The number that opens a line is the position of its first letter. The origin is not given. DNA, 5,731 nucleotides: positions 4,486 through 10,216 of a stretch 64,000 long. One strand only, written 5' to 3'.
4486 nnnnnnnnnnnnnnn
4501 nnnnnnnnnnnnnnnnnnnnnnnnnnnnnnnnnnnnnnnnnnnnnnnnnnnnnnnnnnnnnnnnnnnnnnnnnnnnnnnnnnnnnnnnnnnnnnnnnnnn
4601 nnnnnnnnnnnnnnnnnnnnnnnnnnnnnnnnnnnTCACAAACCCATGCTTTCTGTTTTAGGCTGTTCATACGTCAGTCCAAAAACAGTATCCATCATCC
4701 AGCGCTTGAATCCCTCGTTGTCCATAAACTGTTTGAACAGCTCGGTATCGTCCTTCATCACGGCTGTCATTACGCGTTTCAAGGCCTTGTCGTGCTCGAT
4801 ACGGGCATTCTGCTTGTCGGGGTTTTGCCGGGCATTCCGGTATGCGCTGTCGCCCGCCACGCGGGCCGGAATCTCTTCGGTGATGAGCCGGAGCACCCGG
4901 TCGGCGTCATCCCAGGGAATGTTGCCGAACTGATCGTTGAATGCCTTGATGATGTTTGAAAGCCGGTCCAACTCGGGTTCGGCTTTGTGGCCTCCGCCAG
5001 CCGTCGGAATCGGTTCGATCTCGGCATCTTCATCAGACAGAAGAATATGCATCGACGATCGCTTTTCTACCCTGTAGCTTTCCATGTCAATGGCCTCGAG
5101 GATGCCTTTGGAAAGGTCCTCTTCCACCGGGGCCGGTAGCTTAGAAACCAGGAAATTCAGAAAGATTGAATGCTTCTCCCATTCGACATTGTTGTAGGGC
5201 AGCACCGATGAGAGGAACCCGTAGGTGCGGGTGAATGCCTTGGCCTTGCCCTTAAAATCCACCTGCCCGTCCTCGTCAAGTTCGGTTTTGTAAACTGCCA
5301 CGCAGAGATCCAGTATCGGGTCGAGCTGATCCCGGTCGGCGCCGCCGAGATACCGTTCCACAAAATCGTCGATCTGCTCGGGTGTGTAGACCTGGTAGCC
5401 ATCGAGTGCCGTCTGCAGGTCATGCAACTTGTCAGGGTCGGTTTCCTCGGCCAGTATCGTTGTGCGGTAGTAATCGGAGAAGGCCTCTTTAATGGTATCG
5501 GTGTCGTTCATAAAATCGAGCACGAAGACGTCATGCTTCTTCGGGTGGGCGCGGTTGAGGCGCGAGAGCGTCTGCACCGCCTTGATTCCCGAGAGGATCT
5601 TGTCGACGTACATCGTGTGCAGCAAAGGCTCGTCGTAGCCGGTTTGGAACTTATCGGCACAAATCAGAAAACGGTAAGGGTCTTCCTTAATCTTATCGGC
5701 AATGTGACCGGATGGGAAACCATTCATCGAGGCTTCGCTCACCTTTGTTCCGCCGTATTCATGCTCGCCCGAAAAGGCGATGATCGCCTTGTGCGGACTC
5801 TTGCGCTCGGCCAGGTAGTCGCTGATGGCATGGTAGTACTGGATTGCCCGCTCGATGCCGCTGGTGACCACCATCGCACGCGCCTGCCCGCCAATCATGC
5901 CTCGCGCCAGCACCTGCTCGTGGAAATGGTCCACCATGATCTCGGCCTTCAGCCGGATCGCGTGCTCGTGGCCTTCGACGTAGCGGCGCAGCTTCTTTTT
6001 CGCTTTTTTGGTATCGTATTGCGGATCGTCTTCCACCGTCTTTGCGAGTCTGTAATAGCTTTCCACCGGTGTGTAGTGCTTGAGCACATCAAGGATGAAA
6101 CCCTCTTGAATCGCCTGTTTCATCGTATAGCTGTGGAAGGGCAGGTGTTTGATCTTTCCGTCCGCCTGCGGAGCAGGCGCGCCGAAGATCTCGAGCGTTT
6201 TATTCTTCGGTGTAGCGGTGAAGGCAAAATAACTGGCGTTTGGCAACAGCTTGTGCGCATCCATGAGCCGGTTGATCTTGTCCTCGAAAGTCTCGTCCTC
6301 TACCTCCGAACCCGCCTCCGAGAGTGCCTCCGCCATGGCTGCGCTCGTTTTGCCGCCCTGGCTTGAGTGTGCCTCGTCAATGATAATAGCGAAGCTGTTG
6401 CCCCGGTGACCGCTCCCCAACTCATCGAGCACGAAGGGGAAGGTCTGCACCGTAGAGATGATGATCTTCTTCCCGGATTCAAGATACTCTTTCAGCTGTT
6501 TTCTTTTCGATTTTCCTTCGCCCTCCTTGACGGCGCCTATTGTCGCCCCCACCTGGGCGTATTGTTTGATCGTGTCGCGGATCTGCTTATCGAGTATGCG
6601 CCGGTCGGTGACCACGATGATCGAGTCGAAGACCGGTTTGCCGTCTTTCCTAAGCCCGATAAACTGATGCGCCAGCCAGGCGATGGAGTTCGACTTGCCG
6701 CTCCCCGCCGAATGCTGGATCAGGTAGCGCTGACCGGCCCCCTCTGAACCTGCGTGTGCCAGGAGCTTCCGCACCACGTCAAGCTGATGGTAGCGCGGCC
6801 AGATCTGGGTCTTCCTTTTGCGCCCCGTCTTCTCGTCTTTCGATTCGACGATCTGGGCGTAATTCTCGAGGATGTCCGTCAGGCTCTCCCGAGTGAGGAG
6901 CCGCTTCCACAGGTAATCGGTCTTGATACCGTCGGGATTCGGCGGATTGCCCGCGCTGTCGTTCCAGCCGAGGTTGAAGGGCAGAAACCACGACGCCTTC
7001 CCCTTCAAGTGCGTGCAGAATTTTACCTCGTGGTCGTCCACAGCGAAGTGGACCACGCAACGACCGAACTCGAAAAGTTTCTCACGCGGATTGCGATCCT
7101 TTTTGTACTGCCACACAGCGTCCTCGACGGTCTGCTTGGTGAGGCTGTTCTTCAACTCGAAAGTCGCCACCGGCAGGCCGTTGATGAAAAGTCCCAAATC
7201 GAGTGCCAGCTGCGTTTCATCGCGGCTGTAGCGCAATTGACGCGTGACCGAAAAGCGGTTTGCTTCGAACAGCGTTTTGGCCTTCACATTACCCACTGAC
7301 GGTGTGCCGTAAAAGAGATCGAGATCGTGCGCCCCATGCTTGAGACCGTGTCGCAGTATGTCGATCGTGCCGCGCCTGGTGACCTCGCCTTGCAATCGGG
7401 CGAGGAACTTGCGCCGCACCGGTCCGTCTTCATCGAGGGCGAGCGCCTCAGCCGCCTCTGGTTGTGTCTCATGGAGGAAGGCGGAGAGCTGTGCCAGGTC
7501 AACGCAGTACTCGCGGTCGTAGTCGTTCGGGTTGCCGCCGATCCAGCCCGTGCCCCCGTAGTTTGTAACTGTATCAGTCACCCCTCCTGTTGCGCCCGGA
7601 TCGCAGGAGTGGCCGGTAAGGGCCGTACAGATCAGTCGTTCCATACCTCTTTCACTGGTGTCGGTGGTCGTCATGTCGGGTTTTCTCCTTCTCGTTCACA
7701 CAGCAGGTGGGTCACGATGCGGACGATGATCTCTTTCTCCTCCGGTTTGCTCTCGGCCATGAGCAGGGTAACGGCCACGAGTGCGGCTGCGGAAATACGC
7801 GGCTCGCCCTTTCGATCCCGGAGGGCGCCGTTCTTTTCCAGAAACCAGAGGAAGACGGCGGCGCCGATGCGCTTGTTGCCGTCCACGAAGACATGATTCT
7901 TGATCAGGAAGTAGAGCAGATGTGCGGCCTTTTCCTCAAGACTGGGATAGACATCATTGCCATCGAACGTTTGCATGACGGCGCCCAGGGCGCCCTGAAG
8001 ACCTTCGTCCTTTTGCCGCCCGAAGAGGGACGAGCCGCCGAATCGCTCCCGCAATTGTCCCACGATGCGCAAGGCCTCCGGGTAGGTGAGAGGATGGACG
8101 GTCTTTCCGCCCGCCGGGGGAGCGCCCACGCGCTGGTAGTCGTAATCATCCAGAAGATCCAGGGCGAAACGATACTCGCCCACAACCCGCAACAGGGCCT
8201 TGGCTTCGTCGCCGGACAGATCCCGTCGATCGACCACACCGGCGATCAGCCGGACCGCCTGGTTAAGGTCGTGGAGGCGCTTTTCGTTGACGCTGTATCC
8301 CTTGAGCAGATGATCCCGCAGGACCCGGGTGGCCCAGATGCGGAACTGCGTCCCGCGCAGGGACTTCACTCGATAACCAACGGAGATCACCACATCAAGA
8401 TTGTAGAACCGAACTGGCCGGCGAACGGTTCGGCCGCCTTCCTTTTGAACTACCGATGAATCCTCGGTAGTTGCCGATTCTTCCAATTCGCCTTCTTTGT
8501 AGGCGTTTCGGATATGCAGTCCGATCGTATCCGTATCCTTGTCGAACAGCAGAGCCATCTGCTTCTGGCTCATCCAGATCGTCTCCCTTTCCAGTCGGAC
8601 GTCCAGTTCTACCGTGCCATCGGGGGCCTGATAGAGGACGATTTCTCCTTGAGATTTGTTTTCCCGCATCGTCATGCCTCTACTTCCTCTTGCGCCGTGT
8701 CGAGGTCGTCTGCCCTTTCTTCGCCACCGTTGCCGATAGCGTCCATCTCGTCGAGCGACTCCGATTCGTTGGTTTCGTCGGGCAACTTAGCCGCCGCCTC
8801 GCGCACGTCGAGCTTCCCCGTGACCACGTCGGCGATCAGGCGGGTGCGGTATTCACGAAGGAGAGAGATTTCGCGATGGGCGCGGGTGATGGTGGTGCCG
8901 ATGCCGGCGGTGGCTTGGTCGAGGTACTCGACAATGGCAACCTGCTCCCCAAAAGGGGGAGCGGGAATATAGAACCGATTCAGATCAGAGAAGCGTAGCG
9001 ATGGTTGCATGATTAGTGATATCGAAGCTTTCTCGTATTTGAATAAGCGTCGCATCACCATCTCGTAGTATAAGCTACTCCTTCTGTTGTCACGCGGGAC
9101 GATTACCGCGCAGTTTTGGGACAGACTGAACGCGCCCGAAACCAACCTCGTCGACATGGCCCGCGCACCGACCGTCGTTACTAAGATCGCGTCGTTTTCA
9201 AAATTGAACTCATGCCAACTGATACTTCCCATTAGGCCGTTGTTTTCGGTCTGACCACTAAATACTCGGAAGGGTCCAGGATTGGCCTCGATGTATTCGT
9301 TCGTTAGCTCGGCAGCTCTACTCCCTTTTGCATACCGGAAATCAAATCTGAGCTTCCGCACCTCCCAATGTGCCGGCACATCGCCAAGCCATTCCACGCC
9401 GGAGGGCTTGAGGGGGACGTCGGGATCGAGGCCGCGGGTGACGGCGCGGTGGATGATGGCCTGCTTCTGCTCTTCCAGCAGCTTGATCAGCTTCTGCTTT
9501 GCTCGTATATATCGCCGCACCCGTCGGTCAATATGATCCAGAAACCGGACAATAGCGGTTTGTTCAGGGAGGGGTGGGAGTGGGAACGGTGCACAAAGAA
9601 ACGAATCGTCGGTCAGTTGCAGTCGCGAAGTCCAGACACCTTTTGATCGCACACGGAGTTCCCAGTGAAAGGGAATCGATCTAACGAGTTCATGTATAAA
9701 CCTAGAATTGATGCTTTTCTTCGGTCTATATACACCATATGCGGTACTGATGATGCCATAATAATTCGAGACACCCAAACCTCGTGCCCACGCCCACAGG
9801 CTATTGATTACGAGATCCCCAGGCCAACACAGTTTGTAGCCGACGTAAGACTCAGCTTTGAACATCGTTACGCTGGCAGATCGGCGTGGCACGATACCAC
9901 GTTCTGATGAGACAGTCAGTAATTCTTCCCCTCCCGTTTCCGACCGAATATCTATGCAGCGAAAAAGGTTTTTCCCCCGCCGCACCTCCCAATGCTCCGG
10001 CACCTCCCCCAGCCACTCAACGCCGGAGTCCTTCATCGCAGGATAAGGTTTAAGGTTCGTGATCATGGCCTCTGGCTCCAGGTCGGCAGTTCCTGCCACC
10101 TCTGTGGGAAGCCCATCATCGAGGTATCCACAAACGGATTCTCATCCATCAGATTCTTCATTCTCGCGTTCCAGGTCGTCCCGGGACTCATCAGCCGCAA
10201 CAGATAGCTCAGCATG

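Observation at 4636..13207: Type I R-M operon with three embedded non-R-M ORFs, all six chained by ATGA overlaps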

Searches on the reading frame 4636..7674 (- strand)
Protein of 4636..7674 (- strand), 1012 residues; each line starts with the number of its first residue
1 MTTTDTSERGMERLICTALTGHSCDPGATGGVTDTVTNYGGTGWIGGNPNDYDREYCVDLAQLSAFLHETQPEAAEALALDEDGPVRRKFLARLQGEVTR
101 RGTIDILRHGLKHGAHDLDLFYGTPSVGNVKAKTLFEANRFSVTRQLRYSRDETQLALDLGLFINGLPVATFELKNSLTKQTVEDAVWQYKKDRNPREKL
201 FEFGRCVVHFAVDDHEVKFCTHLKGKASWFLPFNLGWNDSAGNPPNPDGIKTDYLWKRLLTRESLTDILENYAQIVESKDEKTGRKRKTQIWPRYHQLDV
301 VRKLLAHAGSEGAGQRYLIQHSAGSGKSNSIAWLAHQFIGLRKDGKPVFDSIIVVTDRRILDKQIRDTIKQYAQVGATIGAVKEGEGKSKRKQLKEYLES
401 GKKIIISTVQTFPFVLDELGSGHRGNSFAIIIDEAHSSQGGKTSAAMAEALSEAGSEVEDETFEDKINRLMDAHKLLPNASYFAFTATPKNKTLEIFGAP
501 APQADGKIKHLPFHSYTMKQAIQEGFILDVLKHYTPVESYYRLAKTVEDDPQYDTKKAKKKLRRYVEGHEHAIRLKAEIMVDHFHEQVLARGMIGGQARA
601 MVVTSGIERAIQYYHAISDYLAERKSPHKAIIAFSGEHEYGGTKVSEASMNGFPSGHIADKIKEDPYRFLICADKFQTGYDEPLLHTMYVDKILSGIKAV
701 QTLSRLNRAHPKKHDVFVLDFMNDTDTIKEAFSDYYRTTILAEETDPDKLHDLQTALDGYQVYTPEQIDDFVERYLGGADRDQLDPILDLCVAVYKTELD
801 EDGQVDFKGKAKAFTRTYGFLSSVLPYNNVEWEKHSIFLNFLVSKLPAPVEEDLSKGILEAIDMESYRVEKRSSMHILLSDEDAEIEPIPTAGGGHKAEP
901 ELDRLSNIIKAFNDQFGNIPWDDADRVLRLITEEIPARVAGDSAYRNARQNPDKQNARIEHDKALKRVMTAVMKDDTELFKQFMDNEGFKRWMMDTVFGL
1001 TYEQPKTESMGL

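Call 3: search_protein_families(library=pfam, proteins=[window:4636-7674:-], max_evalue=0.01)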
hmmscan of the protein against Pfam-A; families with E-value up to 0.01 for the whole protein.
window:4636-7674:- (1012 aa): 5 families
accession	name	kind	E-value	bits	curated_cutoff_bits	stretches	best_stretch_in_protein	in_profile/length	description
PF18766.7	SWI2_SNF2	-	1.6e-25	90.5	26.7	1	296-533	1-191/221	SWI2/SNF2 ATPase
PF04313.20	HSDR_N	-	1.2e-18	68.1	25.1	1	136-226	107-196/198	Type I restriction enzyme R protein N terminus (HSDR_N)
PF04851.21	ResIII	-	2.5e-15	57.2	22.5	1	293-490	4-163/164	Type III restriction enzyme, res subunit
PF22679.2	T1R_D3-like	-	5.4e-12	46.8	27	1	657-714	88-149/158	Type I restriction enzyme subunit R domain 3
PF00270.35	DEAD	-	4e-09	36.9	26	1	313-493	13-163/167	DEAD/DEAH box helicase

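Call 4: search_protein_families(library=padloc, proteins=[window:4636-7674:-], max_evalue=0.01)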
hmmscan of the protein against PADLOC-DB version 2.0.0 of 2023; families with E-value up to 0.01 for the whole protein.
window:4636-7674:- (1012 aa): 6 families
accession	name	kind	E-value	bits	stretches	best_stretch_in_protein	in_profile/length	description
PDLC03040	REase_I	-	2e-44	149.7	1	137-798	115-756/1029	Type I restriction enzyme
PDLC03048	REase_I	-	9.2e-30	101.5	3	136-450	98-395/976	Type I restriction enzyme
PDLC03041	REase_I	-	8.3e-20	68.4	2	286-454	305-476/1099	Type I restriction enzyme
PDLC03044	REase_I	-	2.2e-15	53.7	2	136-619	114-554/1034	Type I restriction enzyme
PDLC03046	REase_I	-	4.7e-14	49.3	2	286-535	257-494/1025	Type I restriction enzyme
PDLC03045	REase_I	-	1.7e-09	34.2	2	157-451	135-411/995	Type I restriction enzyme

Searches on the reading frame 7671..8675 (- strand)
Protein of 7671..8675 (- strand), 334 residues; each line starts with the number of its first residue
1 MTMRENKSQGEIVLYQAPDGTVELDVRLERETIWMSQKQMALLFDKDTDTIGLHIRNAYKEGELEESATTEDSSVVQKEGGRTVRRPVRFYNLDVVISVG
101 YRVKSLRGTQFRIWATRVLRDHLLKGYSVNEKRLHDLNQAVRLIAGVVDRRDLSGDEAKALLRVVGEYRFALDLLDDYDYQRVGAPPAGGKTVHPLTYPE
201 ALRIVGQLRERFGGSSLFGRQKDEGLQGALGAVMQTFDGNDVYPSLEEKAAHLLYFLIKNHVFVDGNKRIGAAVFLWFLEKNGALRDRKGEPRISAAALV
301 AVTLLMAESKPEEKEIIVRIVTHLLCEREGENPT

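Call 3: search_protein_families(library=pfam, proteins=[window:7671-8675:-], max_evalue=0.01)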
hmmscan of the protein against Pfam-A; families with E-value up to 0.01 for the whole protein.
window:7671-8675:- (334 aa): 2 families
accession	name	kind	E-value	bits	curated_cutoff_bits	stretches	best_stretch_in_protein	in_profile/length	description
PF13310.11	Virulence_RhuM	-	1.3e-23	84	33.7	1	68-161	1-95/252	Virulence protein RhuM family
PF02661.23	Fic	-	3.3e-13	50.7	24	1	196-279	2-93/93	Fic/DOC family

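Call 4: search_protein_families(library=padloc, proteins=[window:7671-8675:-], max_evalue=0.01)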
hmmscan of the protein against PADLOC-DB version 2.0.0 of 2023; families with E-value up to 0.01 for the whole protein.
window:7671-8675:- (334 aa): 40 families (the best 25 are shown)
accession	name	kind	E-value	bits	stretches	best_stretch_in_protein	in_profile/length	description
PDLC04965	PDC-S23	-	1.8e-128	426.6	1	9-326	4-324/327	-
PDLC04963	PDC-S23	-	2.8e-118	392.9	1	11-327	3-309/312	-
PDLC04964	PDC-S23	-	6.5e-117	388.4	1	9-326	3-328/331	-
PDLC04854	PDC-S05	-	9.6e-74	245.6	1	9-210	3-207/212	-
PDLC04848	PDC-S05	-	3e-68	228.5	2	11-186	4-182/291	-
PDLC04872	PDC-S05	-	1.8e-57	191.4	1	9-142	4-137/152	-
PDLC04876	PDC-S05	-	1.5e-53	179.1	1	3-139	1-137/174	-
PDLC04879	PDC-S05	-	1.9e-53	179.8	1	8-141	3-133/285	-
PDLC04852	PDC-S05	-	2.7e-51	172.5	1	4-166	5-168/346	-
PDLC04858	PDC-S05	-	1.9e-50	168.2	1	9-139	4-131/138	-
PDLC04853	PDC-S05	-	3.2e-50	169.2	1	7-139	3-135/336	-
PDLC04851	PDC-S05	-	6.9e-50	168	1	1-138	1-138/342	-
PDLC04870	PDC-S05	-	1.8e-45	153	1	5-137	4-133/214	-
PDLC04843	PDC-S05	-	3.8e-44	149.2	1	7-138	3-131/330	-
PDLC04874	PDC-S05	-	4.9e-43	144.5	1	10-136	6-127/165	-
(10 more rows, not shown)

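Call 55: find_related_loci(query=window:7674-8675:-, collection=metagenome_contigs, flank=8000)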
Query window:7674-8675:- (334 aa) in metagenome_contigs; peptide patterns used: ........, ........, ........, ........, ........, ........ (x = any residue, [..] = any of these).
493 stretches matched a pattern; 161 encode a relative of the query (tblastn E <= 1e-3); the best 80 are kept; 80 distinct loci.
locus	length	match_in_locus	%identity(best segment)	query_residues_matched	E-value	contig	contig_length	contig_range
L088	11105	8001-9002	98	1-334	0e+0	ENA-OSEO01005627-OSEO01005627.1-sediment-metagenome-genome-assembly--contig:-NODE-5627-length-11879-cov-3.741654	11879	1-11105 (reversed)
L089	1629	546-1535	78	1-330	0e+0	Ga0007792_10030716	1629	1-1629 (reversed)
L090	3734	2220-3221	76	1-334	1e-177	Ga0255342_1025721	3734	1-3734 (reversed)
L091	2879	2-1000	76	2-334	7e-180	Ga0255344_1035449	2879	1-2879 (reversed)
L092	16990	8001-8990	74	2-334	2e-164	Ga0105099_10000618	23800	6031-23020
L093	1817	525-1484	74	8-330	4e-173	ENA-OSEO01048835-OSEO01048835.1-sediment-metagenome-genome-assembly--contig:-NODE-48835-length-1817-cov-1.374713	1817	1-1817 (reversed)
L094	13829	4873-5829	74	10-327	2e-158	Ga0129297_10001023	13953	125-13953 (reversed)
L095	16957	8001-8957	74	10-328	8e-151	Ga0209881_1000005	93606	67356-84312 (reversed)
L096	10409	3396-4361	66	7-328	2e-144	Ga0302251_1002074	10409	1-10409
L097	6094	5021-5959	67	10-328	9e-142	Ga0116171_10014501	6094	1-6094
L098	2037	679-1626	66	10-331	7e-150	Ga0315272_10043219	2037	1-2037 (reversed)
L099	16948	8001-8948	66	10-331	1e-139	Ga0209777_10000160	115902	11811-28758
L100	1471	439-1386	66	10-331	2e-151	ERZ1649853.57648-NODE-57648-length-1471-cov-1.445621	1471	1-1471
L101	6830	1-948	66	10-328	5e-139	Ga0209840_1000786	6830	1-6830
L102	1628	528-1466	66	10-328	6e-150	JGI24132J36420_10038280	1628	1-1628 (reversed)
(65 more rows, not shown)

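Call 60: search_solved_structures(query=window:7674-8675:-, max_evalue=0.01, show_alignments=2)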
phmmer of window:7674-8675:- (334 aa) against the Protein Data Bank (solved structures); distinct sequences matched with E-value up to 0.01: 1.
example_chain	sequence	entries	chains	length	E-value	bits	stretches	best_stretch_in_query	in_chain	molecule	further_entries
9vzc_A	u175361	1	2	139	0.00053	22.4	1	219-284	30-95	Death-on-curing family protein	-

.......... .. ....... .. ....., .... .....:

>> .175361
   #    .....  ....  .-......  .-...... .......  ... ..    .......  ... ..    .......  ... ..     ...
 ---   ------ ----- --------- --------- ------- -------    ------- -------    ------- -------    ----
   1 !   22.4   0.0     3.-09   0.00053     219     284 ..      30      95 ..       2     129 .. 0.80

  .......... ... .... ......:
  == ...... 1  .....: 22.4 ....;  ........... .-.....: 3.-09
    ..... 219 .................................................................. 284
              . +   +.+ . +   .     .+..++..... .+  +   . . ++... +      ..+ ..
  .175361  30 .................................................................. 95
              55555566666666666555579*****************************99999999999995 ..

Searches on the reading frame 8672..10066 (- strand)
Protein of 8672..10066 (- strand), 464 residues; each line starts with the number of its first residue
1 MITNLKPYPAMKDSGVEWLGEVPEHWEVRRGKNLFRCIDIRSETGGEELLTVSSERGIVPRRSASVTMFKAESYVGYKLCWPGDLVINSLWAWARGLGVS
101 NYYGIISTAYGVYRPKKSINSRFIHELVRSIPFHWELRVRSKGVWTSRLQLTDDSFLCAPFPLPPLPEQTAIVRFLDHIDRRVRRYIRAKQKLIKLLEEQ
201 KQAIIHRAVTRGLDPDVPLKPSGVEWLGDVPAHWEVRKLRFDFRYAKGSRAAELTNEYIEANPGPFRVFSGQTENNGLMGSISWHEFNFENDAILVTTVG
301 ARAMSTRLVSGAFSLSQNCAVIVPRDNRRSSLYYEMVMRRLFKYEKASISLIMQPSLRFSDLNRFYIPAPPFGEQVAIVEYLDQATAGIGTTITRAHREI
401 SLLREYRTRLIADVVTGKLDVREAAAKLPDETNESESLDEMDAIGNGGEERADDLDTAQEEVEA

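Call 3: search_protein_families(library=pfam, proteins=[window:8672-10066:-], max_evalue=0.01)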
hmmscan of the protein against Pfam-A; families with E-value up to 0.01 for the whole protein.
window:8672-10066:- (464 aa): 1 family
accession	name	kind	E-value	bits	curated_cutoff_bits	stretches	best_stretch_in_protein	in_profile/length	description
PF01420.25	Methylase_S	-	2.8e-17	63.9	22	2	260-387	26-154/168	Type I restriction modification DNA specificity domain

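Call 4: search_protein_families(library=padloc, proteins=[window:8672-10066:-], max_evalue=0.01)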
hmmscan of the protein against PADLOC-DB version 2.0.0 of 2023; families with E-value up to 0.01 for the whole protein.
window:8672-10066:- (464 aa): 95 families (the best 25 are shown)
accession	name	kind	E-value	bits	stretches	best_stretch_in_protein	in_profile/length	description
PDLC03105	Specificity_I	-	1.8e-97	325.6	1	4-426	3-442/448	Type I specificity subunit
PDLC03072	Specificity_I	-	5.4e-90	300.6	1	5-426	3-444/448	Type I specificity subunit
PDLC03090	Specificity_I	-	3.7e-84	281.5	1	5-421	1-433/434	Type I specificity subunit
PDLC03191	Specificity_I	-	6.2e-76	254.4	2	139-423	146-434/436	Type I specificity subunit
PDLC03073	Specificity_I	-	2.1e-66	222.9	2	106-424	112-433/437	Type I specificity subunit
PDLC03174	Specificity_I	-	7.2e-60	201.1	1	9-444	5-464/468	Type I specificity subunit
PDLC03083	Specificity_I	-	2.3e-48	162.8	2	103-422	392-708/717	Type I specificity subunit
PDLC03142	Specificity_I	-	3.3e-42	142.9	2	159-431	191-472/483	Type I specificity subunit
PDLC03145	Specificity_I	-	7.6e-35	118.4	2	7-220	6-218/454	Type I specificity subunit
PDLC03147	Specificity_I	-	1.6e-34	117.4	2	71-248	64-241/431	Type I specificity subunit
PDLC03162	Specificity_I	-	2e-30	104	2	313-429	96-211/431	Type I specificity subunit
PDLC03178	Specificity_I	-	1.6e-29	101.5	2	16-205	217-406/411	Type I specificity subunit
PDLC03140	Specificity_I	-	6.3e-28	96.6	3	6-209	2-208/418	Type I specificity subunit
PDLC03087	Specificity_I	-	3.9e-24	83.3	1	19-206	217-407/418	Type I specificity subunit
PDLC03071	Specificity_I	-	6.3e-23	79.5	4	166-235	152-221/420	Type I specificity subunit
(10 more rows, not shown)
